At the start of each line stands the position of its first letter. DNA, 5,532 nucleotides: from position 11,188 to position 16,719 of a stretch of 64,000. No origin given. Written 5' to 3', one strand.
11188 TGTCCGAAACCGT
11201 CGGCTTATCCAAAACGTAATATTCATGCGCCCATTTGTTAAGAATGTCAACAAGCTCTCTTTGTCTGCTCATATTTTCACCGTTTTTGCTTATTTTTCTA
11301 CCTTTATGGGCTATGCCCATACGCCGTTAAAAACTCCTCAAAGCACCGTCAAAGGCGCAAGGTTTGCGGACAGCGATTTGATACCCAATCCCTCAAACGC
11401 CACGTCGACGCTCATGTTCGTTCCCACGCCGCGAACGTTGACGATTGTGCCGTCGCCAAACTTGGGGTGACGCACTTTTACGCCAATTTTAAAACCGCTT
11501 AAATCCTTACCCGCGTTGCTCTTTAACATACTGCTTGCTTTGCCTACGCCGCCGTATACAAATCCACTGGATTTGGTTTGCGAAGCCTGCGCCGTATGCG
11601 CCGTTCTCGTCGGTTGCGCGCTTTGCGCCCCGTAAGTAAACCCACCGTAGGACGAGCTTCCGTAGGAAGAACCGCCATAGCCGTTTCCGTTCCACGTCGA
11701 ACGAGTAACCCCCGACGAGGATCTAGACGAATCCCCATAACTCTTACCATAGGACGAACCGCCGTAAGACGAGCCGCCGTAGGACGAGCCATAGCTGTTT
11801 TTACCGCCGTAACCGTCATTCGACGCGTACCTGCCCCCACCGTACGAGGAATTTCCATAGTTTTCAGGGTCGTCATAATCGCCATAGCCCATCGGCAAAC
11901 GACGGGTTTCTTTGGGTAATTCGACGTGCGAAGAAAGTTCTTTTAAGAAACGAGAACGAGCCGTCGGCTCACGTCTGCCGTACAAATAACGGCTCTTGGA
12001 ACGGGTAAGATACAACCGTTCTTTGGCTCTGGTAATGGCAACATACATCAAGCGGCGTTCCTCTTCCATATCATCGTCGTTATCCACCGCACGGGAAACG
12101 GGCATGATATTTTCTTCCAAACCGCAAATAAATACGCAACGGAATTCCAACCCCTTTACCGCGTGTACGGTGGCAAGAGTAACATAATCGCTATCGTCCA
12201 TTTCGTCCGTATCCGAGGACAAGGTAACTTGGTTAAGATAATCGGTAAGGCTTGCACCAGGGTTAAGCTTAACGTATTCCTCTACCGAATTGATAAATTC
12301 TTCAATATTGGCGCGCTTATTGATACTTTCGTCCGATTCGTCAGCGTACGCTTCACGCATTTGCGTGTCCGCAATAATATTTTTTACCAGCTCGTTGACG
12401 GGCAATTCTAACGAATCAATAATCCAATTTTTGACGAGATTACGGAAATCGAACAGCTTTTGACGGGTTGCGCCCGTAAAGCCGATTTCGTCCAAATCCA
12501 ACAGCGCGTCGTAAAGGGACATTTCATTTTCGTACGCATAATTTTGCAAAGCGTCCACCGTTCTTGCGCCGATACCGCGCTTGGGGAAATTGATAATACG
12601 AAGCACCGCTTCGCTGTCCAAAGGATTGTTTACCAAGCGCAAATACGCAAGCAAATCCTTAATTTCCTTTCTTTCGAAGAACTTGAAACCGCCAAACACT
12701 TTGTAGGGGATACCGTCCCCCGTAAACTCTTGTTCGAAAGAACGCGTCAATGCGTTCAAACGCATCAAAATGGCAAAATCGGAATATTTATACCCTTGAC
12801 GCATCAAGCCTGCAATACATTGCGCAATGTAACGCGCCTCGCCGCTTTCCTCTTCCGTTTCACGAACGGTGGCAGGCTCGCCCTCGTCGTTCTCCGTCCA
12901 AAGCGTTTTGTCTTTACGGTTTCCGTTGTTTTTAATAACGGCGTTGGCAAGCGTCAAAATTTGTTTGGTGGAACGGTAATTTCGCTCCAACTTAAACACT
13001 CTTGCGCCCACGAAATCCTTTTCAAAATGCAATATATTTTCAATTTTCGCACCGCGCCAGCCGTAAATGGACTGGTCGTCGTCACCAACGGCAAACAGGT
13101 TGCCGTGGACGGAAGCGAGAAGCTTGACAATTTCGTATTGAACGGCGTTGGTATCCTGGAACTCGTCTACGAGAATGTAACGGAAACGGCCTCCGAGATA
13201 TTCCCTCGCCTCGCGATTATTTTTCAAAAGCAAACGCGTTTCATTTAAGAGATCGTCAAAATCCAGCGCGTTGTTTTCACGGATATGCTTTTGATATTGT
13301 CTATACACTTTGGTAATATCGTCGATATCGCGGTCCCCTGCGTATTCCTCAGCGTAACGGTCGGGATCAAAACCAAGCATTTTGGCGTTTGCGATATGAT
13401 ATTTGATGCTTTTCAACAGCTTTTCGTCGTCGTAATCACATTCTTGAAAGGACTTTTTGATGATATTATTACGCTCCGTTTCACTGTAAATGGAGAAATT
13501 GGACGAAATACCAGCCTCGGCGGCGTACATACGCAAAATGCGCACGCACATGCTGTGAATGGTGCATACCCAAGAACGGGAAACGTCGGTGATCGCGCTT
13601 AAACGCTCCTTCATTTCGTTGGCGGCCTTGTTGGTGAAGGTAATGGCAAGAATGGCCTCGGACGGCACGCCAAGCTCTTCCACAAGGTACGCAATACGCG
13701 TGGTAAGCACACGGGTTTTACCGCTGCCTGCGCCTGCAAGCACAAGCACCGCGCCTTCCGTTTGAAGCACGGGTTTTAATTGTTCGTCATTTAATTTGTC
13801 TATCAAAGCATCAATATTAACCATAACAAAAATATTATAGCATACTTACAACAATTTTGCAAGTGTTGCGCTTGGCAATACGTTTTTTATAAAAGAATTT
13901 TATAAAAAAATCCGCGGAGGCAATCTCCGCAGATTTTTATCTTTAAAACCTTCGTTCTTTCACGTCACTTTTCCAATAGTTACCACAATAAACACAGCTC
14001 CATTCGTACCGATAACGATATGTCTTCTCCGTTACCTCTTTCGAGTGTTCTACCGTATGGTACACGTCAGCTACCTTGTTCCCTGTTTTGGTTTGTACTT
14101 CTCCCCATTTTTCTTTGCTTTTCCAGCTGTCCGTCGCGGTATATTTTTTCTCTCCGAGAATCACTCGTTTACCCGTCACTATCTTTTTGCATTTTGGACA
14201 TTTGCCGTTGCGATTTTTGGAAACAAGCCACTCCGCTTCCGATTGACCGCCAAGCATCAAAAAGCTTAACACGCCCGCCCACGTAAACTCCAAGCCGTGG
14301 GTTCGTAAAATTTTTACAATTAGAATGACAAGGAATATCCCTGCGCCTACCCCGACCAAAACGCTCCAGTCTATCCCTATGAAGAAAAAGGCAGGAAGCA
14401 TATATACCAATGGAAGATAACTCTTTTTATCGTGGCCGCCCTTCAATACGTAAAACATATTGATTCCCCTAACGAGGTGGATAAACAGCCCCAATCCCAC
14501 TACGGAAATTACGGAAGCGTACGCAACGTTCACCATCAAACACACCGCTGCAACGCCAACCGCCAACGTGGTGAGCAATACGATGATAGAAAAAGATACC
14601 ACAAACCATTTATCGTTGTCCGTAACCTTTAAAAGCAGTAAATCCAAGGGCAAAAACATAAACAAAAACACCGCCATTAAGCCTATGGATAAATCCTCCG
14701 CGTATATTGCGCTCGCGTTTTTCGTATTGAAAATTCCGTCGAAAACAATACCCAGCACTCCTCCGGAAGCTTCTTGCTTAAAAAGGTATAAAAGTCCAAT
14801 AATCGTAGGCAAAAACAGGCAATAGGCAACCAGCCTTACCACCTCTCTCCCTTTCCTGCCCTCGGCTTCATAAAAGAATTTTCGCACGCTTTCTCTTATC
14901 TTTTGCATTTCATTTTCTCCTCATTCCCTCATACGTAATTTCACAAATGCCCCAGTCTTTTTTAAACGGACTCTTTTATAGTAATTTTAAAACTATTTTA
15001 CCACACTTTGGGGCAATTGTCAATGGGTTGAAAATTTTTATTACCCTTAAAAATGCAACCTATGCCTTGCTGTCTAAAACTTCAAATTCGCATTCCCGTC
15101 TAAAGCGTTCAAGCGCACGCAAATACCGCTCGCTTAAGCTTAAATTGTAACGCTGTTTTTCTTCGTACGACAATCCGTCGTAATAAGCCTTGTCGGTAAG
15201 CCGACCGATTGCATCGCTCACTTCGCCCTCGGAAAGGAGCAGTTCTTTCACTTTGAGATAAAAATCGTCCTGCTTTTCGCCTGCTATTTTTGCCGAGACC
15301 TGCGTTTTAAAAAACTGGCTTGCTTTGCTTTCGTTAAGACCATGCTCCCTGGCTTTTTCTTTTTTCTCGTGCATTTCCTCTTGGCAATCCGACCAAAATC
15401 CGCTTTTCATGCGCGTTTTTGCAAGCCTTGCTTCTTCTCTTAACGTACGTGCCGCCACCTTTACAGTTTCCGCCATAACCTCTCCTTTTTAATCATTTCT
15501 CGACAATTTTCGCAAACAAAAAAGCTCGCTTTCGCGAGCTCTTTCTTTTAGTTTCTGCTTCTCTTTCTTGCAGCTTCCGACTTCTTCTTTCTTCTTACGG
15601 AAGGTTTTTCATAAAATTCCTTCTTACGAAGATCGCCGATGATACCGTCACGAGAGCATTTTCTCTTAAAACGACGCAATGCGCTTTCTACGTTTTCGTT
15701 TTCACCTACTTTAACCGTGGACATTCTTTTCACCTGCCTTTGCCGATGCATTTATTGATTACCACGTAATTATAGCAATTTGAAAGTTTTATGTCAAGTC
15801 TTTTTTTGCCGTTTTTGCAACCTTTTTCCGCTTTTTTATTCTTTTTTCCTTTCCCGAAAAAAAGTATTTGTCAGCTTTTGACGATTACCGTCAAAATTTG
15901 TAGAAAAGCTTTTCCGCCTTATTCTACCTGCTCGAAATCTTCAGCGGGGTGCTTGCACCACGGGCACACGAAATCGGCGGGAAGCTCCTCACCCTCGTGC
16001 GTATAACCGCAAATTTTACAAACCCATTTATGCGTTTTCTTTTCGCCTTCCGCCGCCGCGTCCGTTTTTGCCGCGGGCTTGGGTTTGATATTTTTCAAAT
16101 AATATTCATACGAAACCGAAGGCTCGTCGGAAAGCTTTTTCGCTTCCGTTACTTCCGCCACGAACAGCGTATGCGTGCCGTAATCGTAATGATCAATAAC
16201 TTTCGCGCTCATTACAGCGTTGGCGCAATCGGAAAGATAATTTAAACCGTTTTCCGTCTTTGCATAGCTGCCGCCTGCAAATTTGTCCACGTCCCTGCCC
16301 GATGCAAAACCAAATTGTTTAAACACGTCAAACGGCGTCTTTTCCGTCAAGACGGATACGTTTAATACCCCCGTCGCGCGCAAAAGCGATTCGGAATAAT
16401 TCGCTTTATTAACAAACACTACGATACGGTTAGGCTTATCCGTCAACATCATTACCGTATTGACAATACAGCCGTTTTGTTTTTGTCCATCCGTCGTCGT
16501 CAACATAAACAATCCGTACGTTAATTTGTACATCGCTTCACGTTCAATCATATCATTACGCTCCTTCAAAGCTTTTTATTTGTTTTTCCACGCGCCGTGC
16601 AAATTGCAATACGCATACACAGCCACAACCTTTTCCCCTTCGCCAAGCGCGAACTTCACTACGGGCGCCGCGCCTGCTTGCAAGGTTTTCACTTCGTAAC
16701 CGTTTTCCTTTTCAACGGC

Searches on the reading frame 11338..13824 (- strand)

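Call 9: search_protein_families(library=pfam, proteins=[window:11338-13824:-], max_evalue=0.001)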
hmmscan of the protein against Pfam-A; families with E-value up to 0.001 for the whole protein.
window:11338-13824:- (828 aa): 9 families
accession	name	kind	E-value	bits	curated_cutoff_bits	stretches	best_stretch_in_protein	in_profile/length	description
PF00580.27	UvrD-helicase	-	2.6e-89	300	23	1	11-271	1-270/271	UvrD/REP helicase N-terminal domain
PF13361.12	UvrD_C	-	4.3e-77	260.3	25.6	1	278-610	2-349/350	UvrD-like helicase C-terminal domain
PF13245.12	AAA_19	-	7.4e-24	84.9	25.1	1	22-255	10-132/134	AAA domain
PF21196.3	PcrA_UvrD_tudor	-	1.8e-14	53.8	23.9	1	780-826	1-47/48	PcrA/UvrD tudor domain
PF13538.12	UvrD_C_2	-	2.2e-11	43.9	27.4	1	548-607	2-52/52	UvrD-like helicase C-terminal domain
PF13087.12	AAA_12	-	1.5e-07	31.6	27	1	480-606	65-190/195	AAA domain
PF01443.25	Viral_helicase1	-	1.6e-07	31.8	21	0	529-606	159-226/228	Viral superfamily 1 RNA helicase core domain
PF13604.12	AAA_30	-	8.6e-06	26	27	1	11-86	2-77/191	AAA domain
PF13086.12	AAA_11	-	4.4e-05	23.8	27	1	12-221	3-221/257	AAA domain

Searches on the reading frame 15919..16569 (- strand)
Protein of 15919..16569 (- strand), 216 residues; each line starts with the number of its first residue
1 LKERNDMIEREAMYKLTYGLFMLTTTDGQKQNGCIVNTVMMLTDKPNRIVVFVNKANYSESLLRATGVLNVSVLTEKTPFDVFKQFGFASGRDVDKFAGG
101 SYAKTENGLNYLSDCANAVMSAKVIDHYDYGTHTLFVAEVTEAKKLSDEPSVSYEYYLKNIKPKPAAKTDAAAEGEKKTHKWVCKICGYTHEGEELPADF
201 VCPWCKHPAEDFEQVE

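Call 8: search_protein_families(library=pfam, proteins=[window:15919-16569:-], max_evalue=0.001)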
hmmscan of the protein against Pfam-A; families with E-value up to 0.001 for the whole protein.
window:15919-16569:- (216 aa): 2 families
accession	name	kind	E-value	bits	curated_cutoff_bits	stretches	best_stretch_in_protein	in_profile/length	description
PF01613.24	Flavin_Reduct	-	1.1e-31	110.5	27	1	13-151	1-139/153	Flavin reductase like domain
PF21349.2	RUBY_RBDX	-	8.9e-12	44.7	26.5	1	182-213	1-30/30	Rubrerythrin, rubredoxin-like domain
